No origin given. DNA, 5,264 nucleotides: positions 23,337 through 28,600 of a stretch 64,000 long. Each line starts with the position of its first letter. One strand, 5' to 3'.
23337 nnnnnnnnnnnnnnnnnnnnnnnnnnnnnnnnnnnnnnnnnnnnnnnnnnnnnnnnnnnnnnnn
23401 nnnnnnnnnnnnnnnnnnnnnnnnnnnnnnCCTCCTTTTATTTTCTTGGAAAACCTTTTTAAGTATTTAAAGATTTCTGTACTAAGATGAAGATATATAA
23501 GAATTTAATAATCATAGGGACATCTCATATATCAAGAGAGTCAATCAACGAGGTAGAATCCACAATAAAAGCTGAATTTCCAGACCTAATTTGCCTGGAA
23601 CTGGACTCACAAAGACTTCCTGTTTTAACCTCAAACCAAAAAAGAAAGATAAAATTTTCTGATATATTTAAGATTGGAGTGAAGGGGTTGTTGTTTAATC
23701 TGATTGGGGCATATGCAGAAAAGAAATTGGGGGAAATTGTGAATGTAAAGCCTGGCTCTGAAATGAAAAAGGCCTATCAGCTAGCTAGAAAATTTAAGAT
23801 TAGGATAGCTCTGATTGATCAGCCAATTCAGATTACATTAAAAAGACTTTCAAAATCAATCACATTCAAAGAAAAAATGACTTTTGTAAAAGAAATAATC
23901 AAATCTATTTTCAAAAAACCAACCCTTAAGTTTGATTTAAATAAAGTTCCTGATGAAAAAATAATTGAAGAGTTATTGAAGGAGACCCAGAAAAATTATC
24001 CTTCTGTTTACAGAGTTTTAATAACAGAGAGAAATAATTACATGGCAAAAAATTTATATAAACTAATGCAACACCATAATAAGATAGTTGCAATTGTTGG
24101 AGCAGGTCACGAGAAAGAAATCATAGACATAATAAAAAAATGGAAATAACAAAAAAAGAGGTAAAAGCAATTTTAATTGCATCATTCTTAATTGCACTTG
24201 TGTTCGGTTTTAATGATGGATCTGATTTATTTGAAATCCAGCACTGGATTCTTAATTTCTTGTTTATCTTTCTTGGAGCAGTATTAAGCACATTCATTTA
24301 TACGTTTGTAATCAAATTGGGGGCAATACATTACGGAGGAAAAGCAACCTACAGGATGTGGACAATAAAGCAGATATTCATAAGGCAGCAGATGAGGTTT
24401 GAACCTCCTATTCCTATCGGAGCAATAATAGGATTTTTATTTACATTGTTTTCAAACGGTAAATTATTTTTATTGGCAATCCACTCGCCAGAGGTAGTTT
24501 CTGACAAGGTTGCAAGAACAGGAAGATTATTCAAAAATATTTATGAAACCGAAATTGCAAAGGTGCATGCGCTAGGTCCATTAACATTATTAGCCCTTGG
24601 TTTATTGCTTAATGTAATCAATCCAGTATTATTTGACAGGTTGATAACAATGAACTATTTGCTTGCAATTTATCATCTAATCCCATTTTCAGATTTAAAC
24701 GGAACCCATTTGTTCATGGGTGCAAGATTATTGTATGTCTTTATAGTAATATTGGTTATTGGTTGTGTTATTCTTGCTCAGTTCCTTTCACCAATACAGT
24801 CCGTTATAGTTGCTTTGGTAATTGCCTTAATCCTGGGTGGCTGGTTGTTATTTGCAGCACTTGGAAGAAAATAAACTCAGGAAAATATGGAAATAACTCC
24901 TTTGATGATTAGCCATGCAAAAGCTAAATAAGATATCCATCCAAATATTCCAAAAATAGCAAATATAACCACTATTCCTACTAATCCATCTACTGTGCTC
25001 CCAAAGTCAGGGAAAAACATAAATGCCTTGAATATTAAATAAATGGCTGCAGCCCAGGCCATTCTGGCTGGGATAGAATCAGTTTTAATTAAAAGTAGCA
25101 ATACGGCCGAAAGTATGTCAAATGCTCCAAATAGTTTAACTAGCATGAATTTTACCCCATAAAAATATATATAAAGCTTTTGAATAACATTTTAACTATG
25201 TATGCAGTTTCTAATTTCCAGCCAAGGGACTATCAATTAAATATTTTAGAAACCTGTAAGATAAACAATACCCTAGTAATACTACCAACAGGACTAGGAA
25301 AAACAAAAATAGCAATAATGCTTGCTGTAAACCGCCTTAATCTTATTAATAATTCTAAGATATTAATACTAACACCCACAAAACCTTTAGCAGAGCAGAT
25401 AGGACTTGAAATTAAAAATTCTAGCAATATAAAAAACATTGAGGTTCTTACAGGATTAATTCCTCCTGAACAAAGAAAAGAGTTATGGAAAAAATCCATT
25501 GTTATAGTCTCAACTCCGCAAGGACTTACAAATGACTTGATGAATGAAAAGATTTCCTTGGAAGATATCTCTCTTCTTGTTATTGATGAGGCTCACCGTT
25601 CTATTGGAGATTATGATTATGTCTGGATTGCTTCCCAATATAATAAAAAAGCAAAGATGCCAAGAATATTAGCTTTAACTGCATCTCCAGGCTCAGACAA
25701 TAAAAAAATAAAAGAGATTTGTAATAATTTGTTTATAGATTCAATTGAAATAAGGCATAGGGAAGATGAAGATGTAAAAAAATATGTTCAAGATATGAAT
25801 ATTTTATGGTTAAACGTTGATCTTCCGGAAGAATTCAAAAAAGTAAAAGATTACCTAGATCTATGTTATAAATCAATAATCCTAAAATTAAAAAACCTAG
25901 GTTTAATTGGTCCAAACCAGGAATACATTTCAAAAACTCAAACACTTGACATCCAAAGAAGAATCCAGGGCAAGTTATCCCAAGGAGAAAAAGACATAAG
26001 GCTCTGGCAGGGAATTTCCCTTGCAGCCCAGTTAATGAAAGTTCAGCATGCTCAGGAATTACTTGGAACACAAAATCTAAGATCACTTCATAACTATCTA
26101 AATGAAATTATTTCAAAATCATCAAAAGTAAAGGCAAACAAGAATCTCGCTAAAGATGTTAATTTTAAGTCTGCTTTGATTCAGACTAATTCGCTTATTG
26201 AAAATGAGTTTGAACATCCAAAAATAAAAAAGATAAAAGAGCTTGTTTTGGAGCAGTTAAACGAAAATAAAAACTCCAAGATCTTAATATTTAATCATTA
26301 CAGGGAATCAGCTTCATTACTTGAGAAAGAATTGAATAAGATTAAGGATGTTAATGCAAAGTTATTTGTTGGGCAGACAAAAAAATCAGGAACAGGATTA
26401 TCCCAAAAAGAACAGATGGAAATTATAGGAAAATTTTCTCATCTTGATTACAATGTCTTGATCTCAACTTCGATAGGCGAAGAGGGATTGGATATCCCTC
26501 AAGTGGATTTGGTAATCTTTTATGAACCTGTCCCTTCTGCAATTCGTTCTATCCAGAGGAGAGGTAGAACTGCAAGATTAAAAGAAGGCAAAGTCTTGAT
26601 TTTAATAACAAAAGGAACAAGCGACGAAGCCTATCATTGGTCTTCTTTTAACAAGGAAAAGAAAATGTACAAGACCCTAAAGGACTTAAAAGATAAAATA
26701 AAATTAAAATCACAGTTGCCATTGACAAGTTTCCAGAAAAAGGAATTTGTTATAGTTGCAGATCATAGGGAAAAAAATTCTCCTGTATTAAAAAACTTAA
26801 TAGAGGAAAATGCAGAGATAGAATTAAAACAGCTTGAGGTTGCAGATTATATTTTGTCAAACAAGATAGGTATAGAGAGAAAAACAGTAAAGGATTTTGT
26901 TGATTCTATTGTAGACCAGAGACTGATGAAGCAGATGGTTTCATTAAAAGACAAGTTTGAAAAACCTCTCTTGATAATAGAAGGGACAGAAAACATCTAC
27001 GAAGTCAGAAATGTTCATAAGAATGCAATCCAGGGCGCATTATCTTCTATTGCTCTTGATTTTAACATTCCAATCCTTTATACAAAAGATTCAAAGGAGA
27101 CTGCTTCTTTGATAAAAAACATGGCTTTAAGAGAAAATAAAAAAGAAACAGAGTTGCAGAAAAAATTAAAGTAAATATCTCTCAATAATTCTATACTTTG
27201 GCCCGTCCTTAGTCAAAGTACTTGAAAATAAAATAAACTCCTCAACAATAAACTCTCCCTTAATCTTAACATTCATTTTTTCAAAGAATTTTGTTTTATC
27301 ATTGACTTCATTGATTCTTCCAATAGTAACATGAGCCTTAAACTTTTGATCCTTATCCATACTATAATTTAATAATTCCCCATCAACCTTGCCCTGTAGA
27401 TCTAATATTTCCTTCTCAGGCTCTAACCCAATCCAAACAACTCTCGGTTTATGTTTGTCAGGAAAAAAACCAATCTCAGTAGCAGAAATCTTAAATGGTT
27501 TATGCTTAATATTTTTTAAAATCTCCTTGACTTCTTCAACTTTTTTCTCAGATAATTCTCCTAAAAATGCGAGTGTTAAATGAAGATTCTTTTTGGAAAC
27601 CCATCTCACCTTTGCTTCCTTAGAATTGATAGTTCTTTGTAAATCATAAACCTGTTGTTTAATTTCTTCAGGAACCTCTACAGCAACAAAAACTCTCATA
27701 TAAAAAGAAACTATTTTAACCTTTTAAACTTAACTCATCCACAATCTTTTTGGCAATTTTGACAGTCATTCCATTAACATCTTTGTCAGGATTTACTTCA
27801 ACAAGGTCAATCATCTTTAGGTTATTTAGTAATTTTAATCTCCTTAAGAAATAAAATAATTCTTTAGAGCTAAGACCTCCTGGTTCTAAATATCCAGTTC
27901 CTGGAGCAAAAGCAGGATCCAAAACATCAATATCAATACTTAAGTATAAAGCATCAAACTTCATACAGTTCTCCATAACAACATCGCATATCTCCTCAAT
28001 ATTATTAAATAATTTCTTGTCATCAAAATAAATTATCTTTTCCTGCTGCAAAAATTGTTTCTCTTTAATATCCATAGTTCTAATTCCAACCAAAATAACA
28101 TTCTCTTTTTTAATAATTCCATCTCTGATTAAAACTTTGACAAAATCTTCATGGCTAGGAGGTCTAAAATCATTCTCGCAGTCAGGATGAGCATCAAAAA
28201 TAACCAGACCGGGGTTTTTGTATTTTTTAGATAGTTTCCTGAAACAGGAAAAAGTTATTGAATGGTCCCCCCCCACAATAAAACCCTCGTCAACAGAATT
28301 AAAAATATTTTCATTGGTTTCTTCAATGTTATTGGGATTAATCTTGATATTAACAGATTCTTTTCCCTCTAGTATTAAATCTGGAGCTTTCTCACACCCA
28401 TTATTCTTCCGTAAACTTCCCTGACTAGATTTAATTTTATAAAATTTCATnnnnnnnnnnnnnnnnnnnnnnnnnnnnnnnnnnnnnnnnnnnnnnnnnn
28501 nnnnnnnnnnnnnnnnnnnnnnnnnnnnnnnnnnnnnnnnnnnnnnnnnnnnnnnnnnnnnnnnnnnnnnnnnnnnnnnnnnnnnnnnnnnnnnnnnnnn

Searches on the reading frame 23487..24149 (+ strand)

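Call 21: search_protein_families(library=pfam, proteins=[window:23487-24149:+], max_evalue=0.01)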
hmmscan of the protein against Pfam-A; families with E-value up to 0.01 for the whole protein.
window:23487-24149:+ (220 aa): 1 family
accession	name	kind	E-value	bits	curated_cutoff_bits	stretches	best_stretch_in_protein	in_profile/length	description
PF01963.22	TraB_PrgY_gumN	-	2.1e-24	87.2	26.8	1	7-208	12-243/263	TraB/PrgY/gumN family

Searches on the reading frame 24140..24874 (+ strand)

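Call 21: search_protein_families(library=pfam, proteins=[window:24140-24874:+], max_evalue=0.01)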
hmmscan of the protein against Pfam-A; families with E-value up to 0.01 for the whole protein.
window:24140-24874:+ (244 aa): 0 families

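Call 25: search_protein_families(library=pfam, proteins=[window:24140-24874:+], max_evalue=0.1)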
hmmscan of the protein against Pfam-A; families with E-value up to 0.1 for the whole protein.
window:24140-24874:+ (244 aa): 1 family
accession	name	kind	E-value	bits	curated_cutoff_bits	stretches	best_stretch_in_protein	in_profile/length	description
PF22427.2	SMMA_C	-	0.06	13.7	26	0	25-63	7-45/78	Maltogenic amylase, C-terminal domain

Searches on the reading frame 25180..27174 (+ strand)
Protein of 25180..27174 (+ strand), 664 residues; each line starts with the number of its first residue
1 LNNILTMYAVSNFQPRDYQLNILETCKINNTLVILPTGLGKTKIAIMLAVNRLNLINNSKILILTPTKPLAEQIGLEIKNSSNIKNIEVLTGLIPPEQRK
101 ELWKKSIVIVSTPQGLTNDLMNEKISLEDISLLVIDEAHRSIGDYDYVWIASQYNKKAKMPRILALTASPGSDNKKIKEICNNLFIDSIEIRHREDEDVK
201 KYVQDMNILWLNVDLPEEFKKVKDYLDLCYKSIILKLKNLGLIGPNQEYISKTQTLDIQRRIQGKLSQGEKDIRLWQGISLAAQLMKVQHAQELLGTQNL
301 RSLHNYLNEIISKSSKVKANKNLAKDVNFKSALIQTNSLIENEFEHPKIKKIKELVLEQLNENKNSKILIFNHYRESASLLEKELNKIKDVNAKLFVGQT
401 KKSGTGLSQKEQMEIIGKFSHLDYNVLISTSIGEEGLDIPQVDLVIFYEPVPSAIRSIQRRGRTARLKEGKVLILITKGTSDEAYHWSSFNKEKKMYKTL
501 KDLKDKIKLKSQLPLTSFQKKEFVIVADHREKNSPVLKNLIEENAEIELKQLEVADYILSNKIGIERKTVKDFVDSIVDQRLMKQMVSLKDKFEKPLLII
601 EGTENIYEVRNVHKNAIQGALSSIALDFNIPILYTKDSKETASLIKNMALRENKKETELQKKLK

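Call 21: search_protein_families(library=pfam, proteins=[window:25180-27174:+], max_evalue=0.01)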
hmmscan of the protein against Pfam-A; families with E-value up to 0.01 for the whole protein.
window:25180-27174:+ (664 aa): 8 families
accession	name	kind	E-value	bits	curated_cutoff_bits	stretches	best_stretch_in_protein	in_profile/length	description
PF02732.21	ERCC4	-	5.4e-31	107.8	24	1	528-648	2-140/140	ERCC4 domain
PF00270.35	DEAD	-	4e-25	88.9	26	1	19-174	4-164/167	DEAD/DEAH box helicase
PF00271.37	Helicase_C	-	1.1e-23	84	23.5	1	348-467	2-109/110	Helicase conserved C-terminal domain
PF04851.21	ResIII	-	5.3e-19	69.1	22.5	1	13-170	2-162/164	Type III restriction enzyme, res subunit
PF21210.2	RNA_helicase_helical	-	2.1e-13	50.7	27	1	231-333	5-107/108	Putative ATP-dependent RNA helicase, helical bundle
PF18766.7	SWI2_SNF2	-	5.1e-05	23.5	26.7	1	36-179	26-164/221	SWI2/SNF2 ATPase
PF02562.22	PhoH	-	0.0011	19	27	1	31-107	22-104/205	PhoH-like protein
PF22590.2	Cas3-like_C_2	-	0.0033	18.1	27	0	373-467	36-104/106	CRISPR-associated nuclease/helicase Cas3, C-terminal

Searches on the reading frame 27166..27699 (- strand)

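Call 21: search_protein_families(library=pfam, proteins=[window:27166-27699:-], max_evalue=0.01)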
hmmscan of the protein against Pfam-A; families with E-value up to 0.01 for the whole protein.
window:27166-27699:- (177 aa): 4 families
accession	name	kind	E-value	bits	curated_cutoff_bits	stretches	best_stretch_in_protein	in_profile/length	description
PF02834.22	LigT_PEase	-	5.3e-31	107.1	23.3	2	7-89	1-87/87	LigT like Phosphoesterase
PF13563.12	2_5_RNA_ligase2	-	9.6e-14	52.1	27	1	10-159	2-147/152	2'-5' RNA ligase superfamily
PF10469.15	AKAP7_NLS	-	3.8e-10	40.4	24.4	1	4-155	4-172/208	AKAP7 2'5' RNA ligase-like domain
PF03028.21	Dynein_heavy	-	0.00034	21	30.5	0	21-71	47-93/115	Dynein heavy chain region D6 P-loop domain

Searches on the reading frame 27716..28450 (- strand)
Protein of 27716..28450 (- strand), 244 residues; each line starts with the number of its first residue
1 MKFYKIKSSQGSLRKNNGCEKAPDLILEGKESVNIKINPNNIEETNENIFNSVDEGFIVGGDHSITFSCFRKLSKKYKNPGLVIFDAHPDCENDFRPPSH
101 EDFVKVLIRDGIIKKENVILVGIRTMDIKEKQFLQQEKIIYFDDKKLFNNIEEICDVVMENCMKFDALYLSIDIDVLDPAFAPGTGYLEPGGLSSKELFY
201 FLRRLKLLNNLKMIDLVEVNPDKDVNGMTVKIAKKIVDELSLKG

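Call 21: search_protein_families(library=pfam, proteins=[window:27716-28450:-], max_evalue=0.01)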
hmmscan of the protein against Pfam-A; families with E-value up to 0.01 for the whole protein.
window:27716-28450:- (244 aa): 1 family
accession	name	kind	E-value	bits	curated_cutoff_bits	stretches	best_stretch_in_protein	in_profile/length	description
PF00491.26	Arginase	-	5e-49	167.7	22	1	38-240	69-277/280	Arginase family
